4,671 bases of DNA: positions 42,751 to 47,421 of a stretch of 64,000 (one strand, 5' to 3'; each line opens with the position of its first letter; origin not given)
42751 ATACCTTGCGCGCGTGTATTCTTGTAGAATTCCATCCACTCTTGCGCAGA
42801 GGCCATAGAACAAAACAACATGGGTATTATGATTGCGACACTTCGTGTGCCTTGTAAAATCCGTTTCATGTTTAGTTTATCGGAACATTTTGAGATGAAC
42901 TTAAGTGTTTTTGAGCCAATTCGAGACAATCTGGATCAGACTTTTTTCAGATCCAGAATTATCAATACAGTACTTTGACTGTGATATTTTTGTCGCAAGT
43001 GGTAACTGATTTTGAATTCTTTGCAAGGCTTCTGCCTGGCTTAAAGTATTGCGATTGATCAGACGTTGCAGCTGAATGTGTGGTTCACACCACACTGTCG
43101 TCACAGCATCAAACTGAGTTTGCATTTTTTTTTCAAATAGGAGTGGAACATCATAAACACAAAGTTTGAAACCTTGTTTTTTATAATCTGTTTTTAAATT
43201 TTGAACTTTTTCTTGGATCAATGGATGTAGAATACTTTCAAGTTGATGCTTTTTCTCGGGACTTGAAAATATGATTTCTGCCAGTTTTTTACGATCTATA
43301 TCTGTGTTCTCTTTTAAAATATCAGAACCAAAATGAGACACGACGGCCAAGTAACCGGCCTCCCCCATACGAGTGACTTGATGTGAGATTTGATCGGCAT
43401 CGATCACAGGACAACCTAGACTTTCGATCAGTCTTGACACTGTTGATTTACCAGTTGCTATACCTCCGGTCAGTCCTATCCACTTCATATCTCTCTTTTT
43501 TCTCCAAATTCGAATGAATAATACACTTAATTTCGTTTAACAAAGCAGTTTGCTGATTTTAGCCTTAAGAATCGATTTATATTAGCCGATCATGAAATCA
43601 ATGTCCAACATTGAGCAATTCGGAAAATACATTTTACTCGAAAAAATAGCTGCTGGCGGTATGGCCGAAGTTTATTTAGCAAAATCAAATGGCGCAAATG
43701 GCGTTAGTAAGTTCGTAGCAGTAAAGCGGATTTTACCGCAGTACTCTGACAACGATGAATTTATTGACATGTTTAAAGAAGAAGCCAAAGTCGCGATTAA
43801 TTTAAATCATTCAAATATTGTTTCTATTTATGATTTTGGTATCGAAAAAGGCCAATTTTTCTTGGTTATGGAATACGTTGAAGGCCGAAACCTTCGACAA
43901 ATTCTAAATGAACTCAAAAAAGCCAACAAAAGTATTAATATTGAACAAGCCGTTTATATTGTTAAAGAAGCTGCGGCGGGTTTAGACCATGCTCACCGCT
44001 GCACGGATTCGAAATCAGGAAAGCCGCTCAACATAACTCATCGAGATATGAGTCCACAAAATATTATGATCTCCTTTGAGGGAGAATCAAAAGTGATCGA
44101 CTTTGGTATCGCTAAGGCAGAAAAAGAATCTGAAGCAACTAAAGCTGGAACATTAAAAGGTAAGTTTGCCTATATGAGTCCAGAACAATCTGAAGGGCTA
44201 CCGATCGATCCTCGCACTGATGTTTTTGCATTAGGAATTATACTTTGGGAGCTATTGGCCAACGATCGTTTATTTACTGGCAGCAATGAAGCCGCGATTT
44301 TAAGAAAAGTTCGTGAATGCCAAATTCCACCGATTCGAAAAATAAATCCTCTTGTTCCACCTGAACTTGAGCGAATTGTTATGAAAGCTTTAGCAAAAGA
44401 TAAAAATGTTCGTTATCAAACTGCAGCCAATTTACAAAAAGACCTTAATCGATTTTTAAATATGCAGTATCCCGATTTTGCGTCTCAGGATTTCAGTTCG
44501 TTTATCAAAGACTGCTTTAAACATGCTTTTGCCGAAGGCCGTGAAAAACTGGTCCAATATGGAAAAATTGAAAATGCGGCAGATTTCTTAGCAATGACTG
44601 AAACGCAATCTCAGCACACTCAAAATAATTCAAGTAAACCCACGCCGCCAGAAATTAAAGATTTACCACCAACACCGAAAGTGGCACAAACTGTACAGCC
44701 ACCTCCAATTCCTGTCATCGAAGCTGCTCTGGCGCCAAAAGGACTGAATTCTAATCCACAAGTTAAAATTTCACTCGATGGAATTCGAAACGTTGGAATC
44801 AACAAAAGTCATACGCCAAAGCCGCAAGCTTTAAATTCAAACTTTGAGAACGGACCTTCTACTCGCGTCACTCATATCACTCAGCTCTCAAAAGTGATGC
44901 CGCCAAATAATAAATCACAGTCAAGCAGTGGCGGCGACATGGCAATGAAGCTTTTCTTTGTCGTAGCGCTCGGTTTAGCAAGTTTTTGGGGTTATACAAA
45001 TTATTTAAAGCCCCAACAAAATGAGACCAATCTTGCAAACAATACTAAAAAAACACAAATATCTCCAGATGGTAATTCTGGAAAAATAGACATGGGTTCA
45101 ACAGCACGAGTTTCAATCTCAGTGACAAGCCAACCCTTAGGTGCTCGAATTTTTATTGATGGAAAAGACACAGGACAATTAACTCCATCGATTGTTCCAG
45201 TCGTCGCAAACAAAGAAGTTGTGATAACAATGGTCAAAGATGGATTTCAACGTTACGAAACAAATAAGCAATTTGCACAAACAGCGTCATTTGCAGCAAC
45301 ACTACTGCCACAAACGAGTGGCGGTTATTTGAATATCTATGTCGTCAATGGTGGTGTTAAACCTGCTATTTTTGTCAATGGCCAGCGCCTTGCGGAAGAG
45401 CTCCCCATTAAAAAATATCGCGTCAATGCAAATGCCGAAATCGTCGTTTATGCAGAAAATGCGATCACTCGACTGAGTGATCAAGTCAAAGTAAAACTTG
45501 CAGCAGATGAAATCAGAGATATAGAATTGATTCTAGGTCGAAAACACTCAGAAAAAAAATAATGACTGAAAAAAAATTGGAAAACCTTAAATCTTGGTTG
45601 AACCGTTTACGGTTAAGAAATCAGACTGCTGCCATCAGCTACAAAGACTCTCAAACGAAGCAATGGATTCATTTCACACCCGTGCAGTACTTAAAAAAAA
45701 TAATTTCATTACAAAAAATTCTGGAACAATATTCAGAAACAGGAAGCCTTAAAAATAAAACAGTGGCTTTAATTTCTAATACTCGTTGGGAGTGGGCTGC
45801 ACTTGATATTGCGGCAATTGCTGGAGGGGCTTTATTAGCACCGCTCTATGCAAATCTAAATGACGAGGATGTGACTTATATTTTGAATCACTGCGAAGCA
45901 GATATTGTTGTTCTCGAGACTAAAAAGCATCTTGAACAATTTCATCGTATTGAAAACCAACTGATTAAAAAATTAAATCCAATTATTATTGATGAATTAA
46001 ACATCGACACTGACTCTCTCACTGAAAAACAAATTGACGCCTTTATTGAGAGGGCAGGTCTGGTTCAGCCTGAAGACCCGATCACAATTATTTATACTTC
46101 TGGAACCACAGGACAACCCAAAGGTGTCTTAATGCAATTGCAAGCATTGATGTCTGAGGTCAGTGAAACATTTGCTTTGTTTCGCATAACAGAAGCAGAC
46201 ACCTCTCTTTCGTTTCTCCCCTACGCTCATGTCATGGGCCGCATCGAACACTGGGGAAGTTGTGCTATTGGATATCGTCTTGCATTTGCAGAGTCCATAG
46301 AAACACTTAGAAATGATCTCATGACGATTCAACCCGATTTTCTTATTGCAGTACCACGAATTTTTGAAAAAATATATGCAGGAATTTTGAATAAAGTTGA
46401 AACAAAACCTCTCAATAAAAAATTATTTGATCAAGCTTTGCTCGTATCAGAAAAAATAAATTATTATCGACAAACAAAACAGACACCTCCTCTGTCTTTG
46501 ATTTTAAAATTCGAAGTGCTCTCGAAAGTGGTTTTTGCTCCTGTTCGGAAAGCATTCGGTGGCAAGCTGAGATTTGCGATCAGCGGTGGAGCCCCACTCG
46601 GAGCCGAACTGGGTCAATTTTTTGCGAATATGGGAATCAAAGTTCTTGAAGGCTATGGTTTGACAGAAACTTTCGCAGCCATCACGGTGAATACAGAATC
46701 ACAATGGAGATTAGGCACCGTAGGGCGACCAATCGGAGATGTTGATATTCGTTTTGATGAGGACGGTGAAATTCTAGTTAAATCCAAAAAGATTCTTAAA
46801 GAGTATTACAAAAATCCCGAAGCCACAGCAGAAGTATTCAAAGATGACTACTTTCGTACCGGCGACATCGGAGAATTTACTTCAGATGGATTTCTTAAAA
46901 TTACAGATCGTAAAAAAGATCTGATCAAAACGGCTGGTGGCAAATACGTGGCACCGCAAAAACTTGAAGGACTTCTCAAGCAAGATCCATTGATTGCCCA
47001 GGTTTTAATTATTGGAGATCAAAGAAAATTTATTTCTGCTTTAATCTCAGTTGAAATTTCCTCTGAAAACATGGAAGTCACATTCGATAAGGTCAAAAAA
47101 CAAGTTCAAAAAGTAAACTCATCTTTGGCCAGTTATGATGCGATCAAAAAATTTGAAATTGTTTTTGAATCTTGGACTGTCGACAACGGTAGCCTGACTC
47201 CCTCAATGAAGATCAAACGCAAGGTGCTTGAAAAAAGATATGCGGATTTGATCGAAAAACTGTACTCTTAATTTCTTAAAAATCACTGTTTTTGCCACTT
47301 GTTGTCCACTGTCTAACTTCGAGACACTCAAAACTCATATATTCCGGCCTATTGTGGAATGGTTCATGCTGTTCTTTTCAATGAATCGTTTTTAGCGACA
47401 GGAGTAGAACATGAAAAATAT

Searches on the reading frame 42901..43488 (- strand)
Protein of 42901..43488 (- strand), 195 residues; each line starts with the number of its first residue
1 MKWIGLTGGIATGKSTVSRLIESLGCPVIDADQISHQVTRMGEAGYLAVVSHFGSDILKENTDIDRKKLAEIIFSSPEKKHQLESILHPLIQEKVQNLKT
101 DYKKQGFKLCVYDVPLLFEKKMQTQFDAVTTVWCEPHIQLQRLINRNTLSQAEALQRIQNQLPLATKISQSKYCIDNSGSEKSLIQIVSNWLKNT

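Call 74: search_protein_families(library=pfam, proteins=[window:42901-43488:-], max_evalue=0.00001)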
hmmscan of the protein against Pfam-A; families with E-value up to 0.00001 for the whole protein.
window:42901-43488:- (195 aa): 1 family
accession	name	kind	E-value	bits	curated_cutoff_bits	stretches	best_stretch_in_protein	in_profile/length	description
PF01121.26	CoaE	-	3.1e-55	187.1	27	1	3-180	2-177/180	Dephospho-CoA kinase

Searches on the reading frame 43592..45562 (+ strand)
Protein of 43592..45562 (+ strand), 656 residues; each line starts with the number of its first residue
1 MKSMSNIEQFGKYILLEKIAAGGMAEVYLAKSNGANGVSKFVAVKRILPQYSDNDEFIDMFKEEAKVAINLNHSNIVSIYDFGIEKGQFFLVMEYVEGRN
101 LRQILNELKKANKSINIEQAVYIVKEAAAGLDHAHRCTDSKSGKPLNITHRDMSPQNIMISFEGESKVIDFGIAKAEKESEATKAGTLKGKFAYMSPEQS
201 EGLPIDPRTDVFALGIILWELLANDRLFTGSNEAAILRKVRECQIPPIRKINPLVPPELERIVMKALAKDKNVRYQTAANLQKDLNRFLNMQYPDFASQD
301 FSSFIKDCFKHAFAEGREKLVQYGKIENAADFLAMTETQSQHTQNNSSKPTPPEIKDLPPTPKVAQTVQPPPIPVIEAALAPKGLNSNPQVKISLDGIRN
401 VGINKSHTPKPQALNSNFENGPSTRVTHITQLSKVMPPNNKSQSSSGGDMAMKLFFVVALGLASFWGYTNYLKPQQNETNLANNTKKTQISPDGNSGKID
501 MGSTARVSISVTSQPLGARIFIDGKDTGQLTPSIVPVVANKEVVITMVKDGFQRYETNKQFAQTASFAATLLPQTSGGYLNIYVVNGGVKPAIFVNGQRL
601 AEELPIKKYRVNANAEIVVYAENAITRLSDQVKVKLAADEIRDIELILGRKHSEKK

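Call 74: search_protein_families(library=pfam, proteins=[window:43592-45562:+], max_evalue=0.00001)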
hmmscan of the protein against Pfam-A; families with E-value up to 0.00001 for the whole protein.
window:43592-45562:+ (656 aa): 3 families
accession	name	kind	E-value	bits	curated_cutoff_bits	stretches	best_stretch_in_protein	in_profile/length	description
PF00069.31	Pkinase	-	4e-40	138.3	31.7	1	14-282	2-259/263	Protein kinase domain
PF07714.23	PK_Tyr_Ser-Thr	-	5.8e-32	111.5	23.1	1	15-276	3-250/258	Protein tyrosine and serine/threonine kinase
PF08308.17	PEGA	-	1.7e-07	31.5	20.8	1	508-564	3-60/71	PEGA domain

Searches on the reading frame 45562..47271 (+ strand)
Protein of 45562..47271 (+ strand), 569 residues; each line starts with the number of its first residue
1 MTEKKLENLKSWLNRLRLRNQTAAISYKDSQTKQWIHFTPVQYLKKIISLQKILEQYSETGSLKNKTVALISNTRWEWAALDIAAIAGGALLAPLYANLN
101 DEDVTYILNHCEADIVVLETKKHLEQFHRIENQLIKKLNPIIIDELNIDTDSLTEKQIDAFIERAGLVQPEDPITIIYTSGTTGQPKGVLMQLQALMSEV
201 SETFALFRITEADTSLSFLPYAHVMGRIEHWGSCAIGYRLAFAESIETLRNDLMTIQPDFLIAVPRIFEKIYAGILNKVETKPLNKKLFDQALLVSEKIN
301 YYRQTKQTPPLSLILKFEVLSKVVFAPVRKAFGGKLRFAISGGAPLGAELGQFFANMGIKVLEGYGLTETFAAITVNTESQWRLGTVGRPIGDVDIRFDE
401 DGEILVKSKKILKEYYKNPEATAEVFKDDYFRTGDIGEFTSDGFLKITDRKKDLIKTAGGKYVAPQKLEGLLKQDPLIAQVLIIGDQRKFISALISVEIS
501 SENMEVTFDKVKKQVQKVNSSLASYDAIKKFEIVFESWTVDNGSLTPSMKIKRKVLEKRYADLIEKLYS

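Call 74: search_protein_families(library=pfam, proteins=[window:45562-47271:+], max_evalue=0.00001)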
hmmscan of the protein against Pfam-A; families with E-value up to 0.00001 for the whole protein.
window:45562-47271:+ (569 aa): 2 families
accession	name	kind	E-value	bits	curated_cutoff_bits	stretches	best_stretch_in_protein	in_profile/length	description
PF00501.34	AMP-binding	-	9.4e-57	193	29.9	1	61-416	42-384/384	AMP-binding enzyme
PF23562.2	AMP-binding_C_3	-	1e-15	58.6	20.8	1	453-569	2-121/124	AMP-binding enzyme C-terminal domain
